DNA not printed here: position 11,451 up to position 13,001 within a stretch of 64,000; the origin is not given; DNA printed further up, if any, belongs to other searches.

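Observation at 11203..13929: C-methyltransferase and FdtA-like cupin co-transcribed with a UXS-type UDP-glucuronate decarboxylase: candidate branched-chain (C-methyl) sugar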

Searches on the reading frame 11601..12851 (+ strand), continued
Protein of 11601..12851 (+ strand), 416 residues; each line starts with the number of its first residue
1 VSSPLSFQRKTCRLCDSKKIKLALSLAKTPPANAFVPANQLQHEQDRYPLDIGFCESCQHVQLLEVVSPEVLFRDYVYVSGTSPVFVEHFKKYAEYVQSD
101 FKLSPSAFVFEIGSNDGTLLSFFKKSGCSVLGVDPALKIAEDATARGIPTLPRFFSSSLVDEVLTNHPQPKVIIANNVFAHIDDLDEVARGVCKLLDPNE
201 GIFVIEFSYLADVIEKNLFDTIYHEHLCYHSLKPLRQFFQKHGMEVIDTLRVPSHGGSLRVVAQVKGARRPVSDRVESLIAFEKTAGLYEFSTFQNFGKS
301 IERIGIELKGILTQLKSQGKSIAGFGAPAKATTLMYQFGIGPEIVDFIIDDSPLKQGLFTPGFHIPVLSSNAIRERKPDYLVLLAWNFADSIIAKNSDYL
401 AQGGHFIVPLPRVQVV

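Call 34: search_protein_families(library=ncbifam, proteins=[L062:8361-9404:-, L076:646-1620:+, L076:4416-5444:+, L085:3681-4619:+, L060:3190-4227:+, L070:7337-8365:+, L062:5647-6621:+, L062:6411-7451:+, L060:4202-5455:+, L076:113-643:+], max_evalue=1e-10)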
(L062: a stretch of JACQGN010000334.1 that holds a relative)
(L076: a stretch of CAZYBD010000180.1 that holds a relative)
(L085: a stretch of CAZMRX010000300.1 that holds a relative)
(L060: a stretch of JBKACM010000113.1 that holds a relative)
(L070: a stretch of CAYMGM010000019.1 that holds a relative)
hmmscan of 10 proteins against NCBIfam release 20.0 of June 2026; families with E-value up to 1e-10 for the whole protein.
L062:8361-9404:- (347 aa): 6 families
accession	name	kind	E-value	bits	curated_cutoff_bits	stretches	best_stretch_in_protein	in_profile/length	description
NF008872.0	PRK11908.1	equivalog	2.1e-195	648.6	294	1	1-347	1-347/349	bifunctional UDP-4-keto-pentose/UDP-xylose synthase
NF005998.1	PRK08125.1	equivalog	4.8e-150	501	777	1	2-333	316-647/649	bifunctional UDP-4-amino-4-deoxy-L-arabinose formyltransferase/UDP-glucuronic acid oxidase ArnA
TIGR01181.1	dTDP_gluc_dehyt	equivalog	1.9e-20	73.2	365.1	1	3-342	1-318/321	dTDP-glucose 4,6-dehydratase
TIGR04180.1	EDH_00030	hypoth_equivalog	1.8e-17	63.4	475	1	4-271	1-256/297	NAD-dependent 4,6-dehydratase LegB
TIGR02197.1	heptose_epim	equivalog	3.7e-16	59.2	274.6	1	4-270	1-259/316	ADP-glyceromanno-heptose 6-epimerase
TIGR01179.1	galE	equivalog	9.1e-14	51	262.3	1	3-269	1-273/332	UDP-glucose 4-epimerase GalE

L076:646-1620:+ (324 aa): 13 families
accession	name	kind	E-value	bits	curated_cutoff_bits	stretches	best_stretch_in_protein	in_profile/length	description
NF047683.1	TeichurnBiosyTuaG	equivalog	2.5e-26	92.8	400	1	3-192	6-188/252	teichuronic acid biosynthesis protein TuaG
NF007482.0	PRK10073.1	equivalog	5.1e-18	65.2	423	1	3-104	6-108/334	glycosyltransferase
NF041875.1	EPS_EpsD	equivalog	8.7e-17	61.5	370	1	6-110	2-108/325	exopolysaccharide biosynthesis glycosyltransferase EpsD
NF050050.1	ProtGlycPglI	equivalog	1.1e-16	61.1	500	1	3-109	2-111/306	GalNAc(5)-diNAcBac-PP-undecaprenol beta-1,3-glucosyltransferase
TIGR03965.1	mycofact_glyco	equivalog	5.5e-14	51.9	280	1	3-116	74-188/467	mycofactocin biosynthesis glycosyltransferase MftF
NF038302.1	EPS_HpsE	equivalog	1e-13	50.9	300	1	4-113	2-118/307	hormogonium polysaccharide biosynthesis glycosyltransferase HpsE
TIGR03937.1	PgaC_IcaA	equivalog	1.4e-13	50.6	422.3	1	3-118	45-162/407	poly-beta-1,6-N-acetyl-D-glucosamine synthase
NF038299.1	EPS_HpsN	equivalog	3.3e-13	49.3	425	1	4-116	2-116/317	hormogonium polysaccharide biosynthesis glycosyltransferase HpsN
NF007453.0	PRK10018.1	equivalog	1.1e-12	48.2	382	1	3-100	6-105/280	colanic acid biosynthesis glycosyltransferase WcaA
TIGR04017.1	WcaA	equivalog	1.2e-12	48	495.75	1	3-100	5-104/279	colanic acid biosynthesis glycosyltransferase WcaA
TIGR04283.1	glyco_like_mftF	equivalog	1.9e-12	47.3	182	1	6-199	2-178/221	TIGR04283 family arsenosugar biosynthesis glycosyltransferase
NF053739.1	GlytfEpsEBac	equivalog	1.9e-11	43.4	450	1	3-119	1-120/265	glycosyltransferase EpsE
TIGR03111.1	glyc2_xrt_Gpos1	hypoth_equivalog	9.8e-11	41.1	363.95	0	3-114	49-164/439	TIGR03111 family XrtG-associated glycosyltransferase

L076:4416-5444:+ (342 aa): 12 families
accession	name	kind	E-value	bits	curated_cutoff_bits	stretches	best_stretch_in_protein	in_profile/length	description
TIGR01179.1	galE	equivalog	5.8e-28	97.7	262.3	1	4-265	1-284/332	UDP-glucose 4-epimerase GalE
TIGR04180.1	EDH_00030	hypoth_equivalog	3.8e-23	82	475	1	5-258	1-259/297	NAD-dependent 4,6-dehydratase LegB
TIGR03466.1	HpnA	hypoth_equivalog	2.1e-22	79.5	367.65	1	4-174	2-173/327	hopanoid-associated sugar epimerase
TIGR01181.1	dTDP_gluc_dehyt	equivalog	3.4e-20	72.4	365.1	1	4-308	1-313/321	dTDP-glucose 4,6-dehydratase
NF042422.1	oxyalk_red_OleD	equivalog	9.8e-18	64.6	580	1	4-178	2-175/329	2-alkyl-3-oxoalkanoate reductase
TIGR01214.1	rmlD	equivalog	1.1e-17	64.1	224.05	1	4-198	1-174/285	dTDP-4-dehydrorhamnose reductase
NF052578.1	StrlDmthSdmBMthl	equivalog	5.8e-17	62.4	600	1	5-212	3-208/328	sterol demethylase protein SdmB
TIGR02197.1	heptose_epim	equivalog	7.1e-17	61.5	274.6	1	5-275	1-277/316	ADP-glyceromanno-heptose 6-epimerase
NF042423.1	oxyalk_red_Shew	equivalog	2.4e-14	53.1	580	1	3-177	9-180/331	2-alkyl-3-oxoalkanoate reductase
NF007956.0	PRK10675.1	subfamily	1.1e-12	47.8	394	1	4-154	2-161/338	UDP-glucose 4-epimerase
NF007582.0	PRK10217.1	equivalog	2.4e-11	43.4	698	0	3-255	2-270/355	dTDP-glucose 4,6-dehydratase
TIGR01746.1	Thioester-redct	subfamily_domain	5.1e-11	42.4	213.35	0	91-253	110-279/371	thioester reductase domain-containing protein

L085:3681-4619:+ (312 aa): 10 families
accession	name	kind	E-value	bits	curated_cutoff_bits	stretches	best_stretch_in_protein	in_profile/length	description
TIGR01181.1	dTDP_gluc_dehyt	equivalog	4.7e-97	324.9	365.1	1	6-301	2-306/321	dTDP-glucose 4,6-dehydratase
NF007490.0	PRK10084.1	subfamily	4.1e-59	200.4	649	1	6-301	3-329/361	dTDP-glucose 4,6-dehydratase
NF007582.0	PRK10217.1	equivalog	4.7e-57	193.7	698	1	5-301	3-326/355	dTDP-glucose 4,6-dehydratase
TIGR04180.1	EDH_00030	hypoth_equivalog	9.9e-29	100.3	475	1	7-268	2-268/297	NAD-dependent 4,6-dehydratase LegB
TIGR01179.1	galE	equivalog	3.6e-24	85.2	262.3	1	6-181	2-181/332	UDP-glucose 4-epimerase GalE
TIGR02622.1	CDP_4_6_dhtase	equivalog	5.5e-17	61.9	278.45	1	4-303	5-327/352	CDP-glucose 4,6-dehydratase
TIGR02197.1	heptose_epim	equivalog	5.8e-15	55.3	274.6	1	6-237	1-241/316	ADP-glyceromanno-heptose 6-epimerase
NF011728.1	PRK15181.1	equivalog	1.5e-13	50.5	760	1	6-238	18-264/348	Vi polysaccharide biosynthesis UDP-N-acetylglucosaminuronic acid C-4 epimerase TviC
TIGR01777.1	yfcH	hypoth_equivalog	1.6e-12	47.6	207.35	0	203-260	188-245/292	TIGR01777 family oxidoreductase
TIGR01472.1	gmd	equivalog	4e-12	46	415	1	71-230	79-243/342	GDP-mannose 4,6-dehydratase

L060:3190-4227:+ (345 aa): 0 families

L070:7337-8365:+ (342 aa): 9 families
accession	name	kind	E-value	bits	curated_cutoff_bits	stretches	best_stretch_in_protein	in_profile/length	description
TIGR04180.1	EDH_00030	hypoth_equivalog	2.6e-22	79.2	475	1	6-296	1-291/297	NAD-dependent 4,6-dehydratase LegB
TIGR01179.1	galE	equivalog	5.2e-17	61.7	262.3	1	5-294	1-314/332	UDP-glucose 4-epimerase GalE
TIGR01181.1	dTDP_gluc_dehyt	equivalog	9.8e-16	57.7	365.1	1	5-296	1-303/321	dTDP-glucose 4,6-dehydratase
TIGR02197.1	heptose_epim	equivalog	1.6e-14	53.8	274.6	1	6-258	1-262/316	ADP-glyceromanno-heptose 6-epimerase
NF042422.1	oxyalk_red_OleD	equivalog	5.7e-13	48.9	580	1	5-254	2-245/329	2-alkyl-3-oxoalkanoate reductase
TIGR03466.1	HpnA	hypoth_equivalog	1.3e-12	47.2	367.65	1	5-154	2-152/327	hopanoid-associated sugar epimerase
NF042423.1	oxyalk_red_Shew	equivalog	1.9e-11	43.7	580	1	2-174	7-176/331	2-alkyl-3-oxoalkanoate reductase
NF058621.1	DiazavRedAvaA7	equivalog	4e-11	43.1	400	1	5-220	2-215/304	3-diazoavenalumate denitrifying reductase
NF043036.1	ErythonDh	equivalog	4.3e-11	42.6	325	1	5-145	2-151/321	D-erythronate dehydrogenase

L062:5647-6621:+ (324 aa): 2 families
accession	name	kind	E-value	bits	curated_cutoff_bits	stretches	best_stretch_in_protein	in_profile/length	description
TIGR04283.1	glyco_like_mftF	equivalog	3.8e-14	52.8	182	0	25-126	1-98/221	TIGR04283 family arsenosugar biosynthesis glycosyltransferase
NF007482.0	PRK10073.1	equivalog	4.6e-12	45.6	423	1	22-147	5-131/334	glycosyltransferase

L062:6411-7451:+ (346 aa): 1 family
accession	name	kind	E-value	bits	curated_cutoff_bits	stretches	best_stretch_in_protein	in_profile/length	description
NF050109.1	galactan_ABC_perm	equivalog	6.1e-11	42.3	380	1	95-327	18-255/272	galactan export ABC transporter permease subunit Wzm/RfbD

L060:4202-5455:+ (417 aa): 1 family
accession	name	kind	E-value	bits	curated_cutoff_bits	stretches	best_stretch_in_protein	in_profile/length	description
NF041052.1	OsmC_like_Se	domain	1.6e-11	44.3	95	1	287-412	15-140/144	OsmC-related (seleno)protein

L076:113-643:+ (176 aa): 0 families

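Call 66: search_protein_families(library=ncbifam, proteins=[L005:4205-5476:+, L009:3341-4612:+, L028:3191-4486:-, L075:16511-17860:-, L075:8203-9516:+, L079:598-1950:-], max_evalue=1e-40)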
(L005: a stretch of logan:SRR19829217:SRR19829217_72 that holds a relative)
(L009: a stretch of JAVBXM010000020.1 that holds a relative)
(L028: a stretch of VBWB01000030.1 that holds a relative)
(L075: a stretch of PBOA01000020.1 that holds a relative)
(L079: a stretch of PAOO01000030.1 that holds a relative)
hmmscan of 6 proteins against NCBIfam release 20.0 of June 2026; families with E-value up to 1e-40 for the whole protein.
L005:4205-5476:+ (423 aa): 4 families
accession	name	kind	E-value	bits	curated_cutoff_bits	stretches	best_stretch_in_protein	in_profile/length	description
TIGR03026.1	NDP-sugDHase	subfamily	9.7e-122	406.7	189.8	1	7-406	2-412/413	nucleotide sugar dehydrogenase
NF011729.0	PRK15182.1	equivalog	4.3e-115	384.9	592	1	7-399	8-406/425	Vi polysaccharide biosynthesis UDP-N-acetylglucosamine C-6 dehydrogenase TviB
NF040825.1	UDPMaNacDH_Arch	equivalog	1.1e-59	202.4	750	1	7-352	2-354/418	UDP-N-acetyl-D-mannosamine dehydrogenase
NF008286.0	PRK11064.1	equivalog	2.8e-53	181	459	1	6-394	4-409/420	UDP-N-acetyl-D-mannosamine dehydrogenase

L009:3341-4612:+ (423 aa): 4 families
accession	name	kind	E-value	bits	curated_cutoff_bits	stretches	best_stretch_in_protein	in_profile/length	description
TIGR03026.1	NDP-sugDHase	subfamily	1.6e-122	409.3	189.8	1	7-405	2-411/413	nucleotide sugar dehydrogenase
NF011729.0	PRK15182.1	equivalog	6.9e-118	394.1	592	1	7-394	8-401/425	Vi polysaccharide biosynthesis UDP-N-acetylglucosamine C-6 dehydrogenase TviB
NF040825.1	UDPMaNacDH_Arch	equivalog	6.1e-62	209.8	750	1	7-352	2-354/418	UDP-N-acetyl-D-mannosamine dehydrogenase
NF008286.0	PRK11064.1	equivalog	1.9e-54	184.8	459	1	6-392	4-407/420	UDP-N-acetyl-D-mannosamine dehydrogenase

L028:3191-4486:- (431 aa): 4 families
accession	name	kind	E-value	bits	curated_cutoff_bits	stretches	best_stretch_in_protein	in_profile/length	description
NF011729.0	PRK15182.1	equivalog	2.7e-121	405.3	592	1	15-414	8-413/425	Vi polysaccharide biosynthesis UDP-N-acetylglucosamine C-6 dehydrogenase TviB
TIGR03026.1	NDP-sugDHase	subfamily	7.9e-118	393.8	189.8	1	15-413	2-411/413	nucleotide sugar dehydrogenase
NF040825.1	UDPMaNacDH_Arch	equivalog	2.4e-58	198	750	1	15-361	2-355/418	UDP-N-acetyl-D-mannosamine dehydrogenase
NF008286.0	PRK11064.1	equivalog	1.1e-49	169.2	459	1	15-397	5-404/420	UDP-N-acetyl-D-mannosamine dehydrogenase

L075:16511-17860:- (449 aa): 3 families
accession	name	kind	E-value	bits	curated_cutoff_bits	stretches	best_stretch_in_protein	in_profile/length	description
TIGR03026.1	NDP-sugDHase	subfamily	9.9e-104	347.3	189.8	1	21-430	4-413/413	nucleotide sugar dehydrogenase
NF040825.1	UDPMaNacDH_Arch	equivalog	3e-73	247.1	750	1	21-435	4-404/418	UDP-N-acetyl-D-mannosamine dehydrogenase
NF008286.0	PRK11064.1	equivalog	2e-63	214.5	459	1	19-418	5-409/420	UDP-N-acetyl-D-mannosamine dehydrogenase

L075:8203-9516:+ (437 aa): 5 families
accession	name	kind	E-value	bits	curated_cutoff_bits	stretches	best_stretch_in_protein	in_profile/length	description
TIGR03026.1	NDP-sugDHase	subfamily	5e-121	404.3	189.8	1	1-417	1-413/413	nucleotide sugar dehydrogenase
NF047673.2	TeichurnBiosyTuaD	equivalog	4.7e-103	345.7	700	1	2-433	3-429/439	UDP-glucose 6-dehydrogenase TuaD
NF041297.1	UDPGDh_AglM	equivalog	6e-100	335.1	670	1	1-423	1-421/429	UDP-glucose 6-dehydrogenase AglM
NF040825.1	UDPMaNacDH_Arch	equivalog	3.8e-50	171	750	1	1-434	1-416/418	UDP-N-acetyl-D-mannosamine dehydrogenase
NF008286.0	PRK11064.1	equivalog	1.2e-44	152.6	459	1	2-418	5-418/420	UDP-N-acetyl-D-mannosamine dehydrogenase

L079:598-1950:- (450 aa): 6 families
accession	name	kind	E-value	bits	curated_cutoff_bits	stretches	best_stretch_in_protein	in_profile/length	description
TIGR03026.1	NDP-sugDHase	subfamily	8.7e-125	416.7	189.8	1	24-420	2-392/413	nucleotide sugar dehydrogenase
NF008286.0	PRK11064.1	equivalog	4.5e-83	279.2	459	1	23-420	4-400/420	UDP-N-acetyl-D-mannosamine dehydrogenase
NF040825.1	UDPMaNacDH_Arch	equivalog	9.1e-79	265.2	750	1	24-419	2-377/418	UDP-N-acetyl-D-mannosamine dehydrogenase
NF011729.0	PRK15182.1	equivalog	1.2e-62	212.1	592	1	20-398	4-372/425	Vi polysaccharide biosynthesis UDP-N-acetylglucosamine C-6 dehydrogenase TviB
NF041297.1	UDPGDh_AglM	equivalog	1.4e-57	195.6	670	1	25-436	3-415/429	UDP-glucose 6-dehydrogenase AglM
NF047673.2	TeichurnBiosyTuaD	equivalog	1.1e-47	163.2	700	1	25-417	4-388/439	UDP-glucose 6-dehydrogenase TuaD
